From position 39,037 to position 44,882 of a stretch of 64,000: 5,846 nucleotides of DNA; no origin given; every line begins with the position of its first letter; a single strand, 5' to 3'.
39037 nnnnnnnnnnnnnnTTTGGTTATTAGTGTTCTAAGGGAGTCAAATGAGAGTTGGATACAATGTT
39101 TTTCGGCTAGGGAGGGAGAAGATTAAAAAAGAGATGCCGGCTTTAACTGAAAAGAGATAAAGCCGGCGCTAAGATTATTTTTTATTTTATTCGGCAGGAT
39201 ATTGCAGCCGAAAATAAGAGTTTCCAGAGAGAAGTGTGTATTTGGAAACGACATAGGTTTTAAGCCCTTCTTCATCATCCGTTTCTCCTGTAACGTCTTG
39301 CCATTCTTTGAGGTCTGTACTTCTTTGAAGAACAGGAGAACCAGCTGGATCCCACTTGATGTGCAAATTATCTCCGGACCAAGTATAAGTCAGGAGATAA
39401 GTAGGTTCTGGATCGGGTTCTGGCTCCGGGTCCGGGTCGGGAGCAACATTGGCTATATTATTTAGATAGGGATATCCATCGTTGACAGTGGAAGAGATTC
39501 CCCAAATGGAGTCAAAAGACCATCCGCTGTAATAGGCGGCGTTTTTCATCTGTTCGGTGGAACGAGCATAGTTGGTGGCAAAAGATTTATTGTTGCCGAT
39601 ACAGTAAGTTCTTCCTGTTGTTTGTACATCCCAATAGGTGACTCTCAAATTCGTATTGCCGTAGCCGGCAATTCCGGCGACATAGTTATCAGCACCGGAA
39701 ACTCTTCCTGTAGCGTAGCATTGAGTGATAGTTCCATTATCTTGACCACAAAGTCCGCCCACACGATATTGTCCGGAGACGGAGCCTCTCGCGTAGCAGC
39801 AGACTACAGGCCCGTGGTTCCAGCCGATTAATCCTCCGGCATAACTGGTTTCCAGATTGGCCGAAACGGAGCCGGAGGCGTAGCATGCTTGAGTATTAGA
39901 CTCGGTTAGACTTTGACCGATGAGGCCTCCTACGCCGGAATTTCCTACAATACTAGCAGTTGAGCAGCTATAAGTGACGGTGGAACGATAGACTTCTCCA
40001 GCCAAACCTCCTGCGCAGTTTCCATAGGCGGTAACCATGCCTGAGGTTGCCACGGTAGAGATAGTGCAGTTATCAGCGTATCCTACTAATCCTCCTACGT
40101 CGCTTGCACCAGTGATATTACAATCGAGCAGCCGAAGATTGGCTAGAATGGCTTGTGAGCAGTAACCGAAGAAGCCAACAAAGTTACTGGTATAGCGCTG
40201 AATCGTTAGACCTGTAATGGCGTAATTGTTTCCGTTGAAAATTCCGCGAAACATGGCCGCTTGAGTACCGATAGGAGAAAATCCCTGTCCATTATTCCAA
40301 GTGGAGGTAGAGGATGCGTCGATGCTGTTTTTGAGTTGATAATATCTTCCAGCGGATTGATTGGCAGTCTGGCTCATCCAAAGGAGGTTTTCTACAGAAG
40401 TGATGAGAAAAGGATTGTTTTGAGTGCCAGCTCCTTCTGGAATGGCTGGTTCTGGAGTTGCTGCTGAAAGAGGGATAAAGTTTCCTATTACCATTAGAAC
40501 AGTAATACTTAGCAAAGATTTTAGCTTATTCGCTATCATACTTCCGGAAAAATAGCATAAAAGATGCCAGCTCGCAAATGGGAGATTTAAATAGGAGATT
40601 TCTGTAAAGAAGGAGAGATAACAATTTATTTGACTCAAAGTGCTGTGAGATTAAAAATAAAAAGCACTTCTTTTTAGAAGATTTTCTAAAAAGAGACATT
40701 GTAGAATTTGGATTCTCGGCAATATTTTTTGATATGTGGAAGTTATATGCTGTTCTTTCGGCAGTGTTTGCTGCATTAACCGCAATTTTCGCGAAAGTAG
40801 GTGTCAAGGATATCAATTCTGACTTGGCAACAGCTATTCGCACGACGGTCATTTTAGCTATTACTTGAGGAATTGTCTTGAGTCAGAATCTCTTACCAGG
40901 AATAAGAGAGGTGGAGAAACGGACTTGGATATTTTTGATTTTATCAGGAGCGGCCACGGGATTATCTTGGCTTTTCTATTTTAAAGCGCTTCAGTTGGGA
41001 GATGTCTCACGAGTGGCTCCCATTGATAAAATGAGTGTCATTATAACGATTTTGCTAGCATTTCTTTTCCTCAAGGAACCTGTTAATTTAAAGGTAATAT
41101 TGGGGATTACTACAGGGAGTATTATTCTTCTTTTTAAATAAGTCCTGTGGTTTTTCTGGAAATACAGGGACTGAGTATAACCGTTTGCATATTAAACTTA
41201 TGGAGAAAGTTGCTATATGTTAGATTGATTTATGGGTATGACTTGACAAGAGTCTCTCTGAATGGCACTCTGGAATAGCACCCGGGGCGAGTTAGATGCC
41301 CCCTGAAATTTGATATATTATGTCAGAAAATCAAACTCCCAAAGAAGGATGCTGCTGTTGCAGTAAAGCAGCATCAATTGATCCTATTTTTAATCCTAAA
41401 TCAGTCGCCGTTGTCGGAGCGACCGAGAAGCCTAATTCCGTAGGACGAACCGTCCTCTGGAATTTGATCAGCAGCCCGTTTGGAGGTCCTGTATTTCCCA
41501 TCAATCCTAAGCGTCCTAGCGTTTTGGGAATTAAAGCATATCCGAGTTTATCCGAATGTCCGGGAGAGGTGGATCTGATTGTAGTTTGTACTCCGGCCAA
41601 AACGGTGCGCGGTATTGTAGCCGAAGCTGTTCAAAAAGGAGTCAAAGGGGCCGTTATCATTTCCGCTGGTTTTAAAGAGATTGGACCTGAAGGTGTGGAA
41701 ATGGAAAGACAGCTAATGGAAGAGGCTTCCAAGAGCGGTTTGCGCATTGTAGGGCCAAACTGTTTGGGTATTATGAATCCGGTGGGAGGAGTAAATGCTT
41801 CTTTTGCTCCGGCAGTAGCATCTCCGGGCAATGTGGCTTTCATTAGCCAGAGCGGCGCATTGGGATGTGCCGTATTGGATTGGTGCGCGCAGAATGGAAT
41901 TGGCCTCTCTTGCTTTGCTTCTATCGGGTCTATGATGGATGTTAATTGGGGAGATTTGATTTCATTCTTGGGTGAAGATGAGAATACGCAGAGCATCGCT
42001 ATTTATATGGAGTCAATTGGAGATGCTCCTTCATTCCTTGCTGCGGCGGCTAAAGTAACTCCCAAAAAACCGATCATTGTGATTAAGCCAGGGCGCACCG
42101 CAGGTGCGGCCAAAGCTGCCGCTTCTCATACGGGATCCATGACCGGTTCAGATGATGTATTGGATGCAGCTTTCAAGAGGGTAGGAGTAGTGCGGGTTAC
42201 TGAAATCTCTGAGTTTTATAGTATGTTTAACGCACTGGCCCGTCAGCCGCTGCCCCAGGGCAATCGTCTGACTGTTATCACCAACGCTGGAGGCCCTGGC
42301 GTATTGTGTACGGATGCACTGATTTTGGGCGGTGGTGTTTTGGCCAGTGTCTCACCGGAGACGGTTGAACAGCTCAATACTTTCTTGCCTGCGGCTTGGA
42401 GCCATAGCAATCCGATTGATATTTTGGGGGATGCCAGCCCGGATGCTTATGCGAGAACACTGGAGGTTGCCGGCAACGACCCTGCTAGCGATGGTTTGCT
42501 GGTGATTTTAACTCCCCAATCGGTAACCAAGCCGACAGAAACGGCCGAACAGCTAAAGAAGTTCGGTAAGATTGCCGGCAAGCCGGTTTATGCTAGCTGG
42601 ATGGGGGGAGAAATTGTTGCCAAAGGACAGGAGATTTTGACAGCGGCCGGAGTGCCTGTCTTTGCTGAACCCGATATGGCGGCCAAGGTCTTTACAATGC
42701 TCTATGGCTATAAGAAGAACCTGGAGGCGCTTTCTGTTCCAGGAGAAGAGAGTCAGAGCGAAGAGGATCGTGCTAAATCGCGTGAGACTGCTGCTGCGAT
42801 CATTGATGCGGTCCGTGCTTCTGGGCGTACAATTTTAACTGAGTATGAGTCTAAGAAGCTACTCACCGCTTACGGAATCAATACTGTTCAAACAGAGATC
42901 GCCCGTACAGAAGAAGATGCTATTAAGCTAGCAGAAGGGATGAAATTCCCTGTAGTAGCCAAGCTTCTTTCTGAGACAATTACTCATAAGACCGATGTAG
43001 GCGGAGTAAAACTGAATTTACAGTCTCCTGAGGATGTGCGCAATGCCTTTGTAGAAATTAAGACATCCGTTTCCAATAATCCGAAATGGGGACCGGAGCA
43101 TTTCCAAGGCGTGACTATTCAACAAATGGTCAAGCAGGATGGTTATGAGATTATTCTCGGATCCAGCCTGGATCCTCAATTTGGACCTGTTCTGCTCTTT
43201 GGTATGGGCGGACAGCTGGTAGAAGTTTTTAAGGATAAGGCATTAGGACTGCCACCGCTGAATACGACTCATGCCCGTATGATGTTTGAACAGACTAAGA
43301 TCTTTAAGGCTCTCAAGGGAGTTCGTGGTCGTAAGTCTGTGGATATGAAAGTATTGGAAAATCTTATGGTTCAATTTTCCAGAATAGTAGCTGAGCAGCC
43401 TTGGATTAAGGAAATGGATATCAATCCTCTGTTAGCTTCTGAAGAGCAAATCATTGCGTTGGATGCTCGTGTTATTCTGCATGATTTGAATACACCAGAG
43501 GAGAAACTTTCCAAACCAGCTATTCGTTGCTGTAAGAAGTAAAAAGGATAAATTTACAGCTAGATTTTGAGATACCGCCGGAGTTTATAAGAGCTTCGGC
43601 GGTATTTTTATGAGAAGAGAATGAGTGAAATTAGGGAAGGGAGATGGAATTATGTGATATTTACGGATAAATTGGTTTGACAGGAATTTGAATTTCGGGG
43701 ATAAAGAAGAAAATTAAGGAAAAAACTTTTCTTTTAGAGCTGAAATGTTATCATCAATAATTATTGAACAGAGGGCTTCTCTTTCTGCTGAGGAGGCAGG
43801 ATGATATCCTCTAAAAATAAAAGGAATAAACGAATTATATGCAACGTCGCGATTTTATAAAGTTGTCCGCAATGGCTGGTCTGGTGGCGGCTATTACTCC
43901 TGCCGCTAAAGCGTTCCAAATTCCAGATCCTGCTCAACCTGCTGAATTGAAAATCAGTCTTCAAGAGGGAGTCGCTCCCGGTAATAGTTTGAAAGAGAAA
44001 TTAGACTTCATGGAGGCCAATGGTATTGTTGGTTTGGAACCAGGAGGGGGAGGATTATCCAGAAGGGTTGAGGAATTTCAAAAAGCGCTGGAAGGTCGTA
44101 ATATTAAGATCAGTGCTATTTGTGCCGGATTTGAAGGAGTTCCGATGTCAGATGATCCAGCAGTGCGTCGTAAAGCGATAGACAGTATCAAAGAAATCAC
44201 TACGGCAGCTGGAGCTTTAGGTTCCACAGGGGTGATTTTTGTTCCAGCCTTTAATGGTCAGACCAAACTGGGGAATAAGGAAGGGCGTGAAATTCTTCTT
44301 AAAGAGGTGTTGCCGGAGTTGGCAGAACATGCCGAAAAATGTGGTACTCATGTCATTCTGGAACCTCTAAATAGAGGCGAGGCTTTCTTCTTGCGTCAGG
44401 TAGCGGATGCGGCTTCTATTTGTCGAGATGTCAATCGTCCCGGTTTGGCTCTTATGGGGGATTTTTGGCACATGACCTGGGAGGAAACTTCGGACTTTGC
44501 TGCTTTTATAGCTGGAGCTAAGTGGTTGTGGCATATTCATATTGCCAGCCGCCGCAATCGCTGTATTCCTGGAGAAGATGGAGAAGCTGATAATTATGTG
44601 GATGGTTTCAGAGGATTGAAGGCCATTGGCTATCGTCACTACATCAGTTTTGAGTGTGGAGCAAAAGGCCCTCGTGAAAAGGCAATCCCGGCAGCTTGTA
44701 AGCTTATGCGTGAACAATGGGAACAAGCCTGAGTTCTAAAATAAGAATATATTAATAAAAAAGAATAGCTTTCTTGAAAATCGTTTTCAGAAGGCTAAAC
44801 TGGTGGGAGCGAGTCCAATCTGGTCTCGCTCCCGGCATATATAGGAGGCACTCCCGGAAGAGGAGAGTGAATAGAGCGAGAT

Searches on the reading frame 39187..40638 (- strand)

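Call 64: search_protein_families(library=pfam, proteins=[window:39187-40638:-], max_evalue=0.00001)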
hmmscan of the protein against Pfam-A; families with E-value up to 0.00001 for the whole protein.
window:39187-40638:- (483 aa): 1 family
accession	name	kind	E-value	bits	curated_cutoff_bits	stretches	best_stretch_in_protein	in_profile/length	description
PF07581.17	Glug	-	1.8e-12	47.2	20.5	0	289-314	1-28/28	The GLUG motif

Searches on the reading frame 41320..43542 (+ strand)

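Call 64: search_protein_families(library=pfam, proteins=[window:41320-43542:+], max_evalue=0.00001)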
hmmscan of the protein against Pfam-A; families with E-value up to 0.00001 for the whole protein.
window:41320-43542:+ (740 aa): 5 families
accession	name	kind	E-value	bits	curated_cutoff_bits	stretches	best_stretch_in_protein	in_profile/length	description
PF13549.11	ATP-grasp_5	-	2.3e-82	276.1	27.6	1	498-720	2-221/221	ATP-grasp domain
PF13607.11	Succ_CoA_lig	-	1.1e-51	174.6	27.4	1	169-305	1-137/138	Succinyl-CoA ligase like flavodoxin domain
PF13380.12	CoA_binding_2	-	1.9e-27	96.4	22.8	1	27-153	1-115/116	CoA binding domain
PF02629.25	CoA_binding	-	4.7e-12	46.9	22.3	1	25-117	2-97/97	CoA binding domain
PF19045.5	Ligase_CoA_2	-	2.5e-11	44.3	23.7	1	318-449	2-138/162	Ligase-CoA domain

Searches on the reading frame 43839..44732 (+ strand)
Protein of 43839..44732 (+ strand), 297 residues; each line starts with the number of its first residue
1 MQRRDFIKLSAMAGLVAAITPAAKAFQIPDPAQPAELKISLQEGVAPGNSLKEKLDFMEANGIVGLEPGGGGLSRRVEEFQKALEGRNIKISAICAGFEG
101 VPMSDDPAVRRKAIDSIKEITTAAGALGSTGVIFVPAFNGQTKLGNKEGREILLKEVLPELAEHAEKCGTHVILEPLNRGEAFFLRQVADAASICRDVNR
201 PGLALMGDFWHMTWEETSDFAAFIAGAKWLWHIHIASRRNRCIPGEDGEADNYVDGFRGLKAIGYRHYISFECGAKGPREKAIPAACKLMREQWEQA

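Call 64: search_protein_families(library=pfam, proteins=[window:43839-44732:+], max_evalue=0.00001)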
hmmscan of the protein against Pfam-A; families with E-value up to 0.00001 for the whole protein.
window:43839-44732:+ (297 aa): 1 family
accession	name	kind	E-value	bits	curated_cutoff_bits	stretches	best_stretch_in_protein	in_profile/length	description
PF01261.30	AP_endonuc_2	-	1.9e-32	113.4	31.1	1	76-292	29-248/249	Xylose isomerase-like TIM barrel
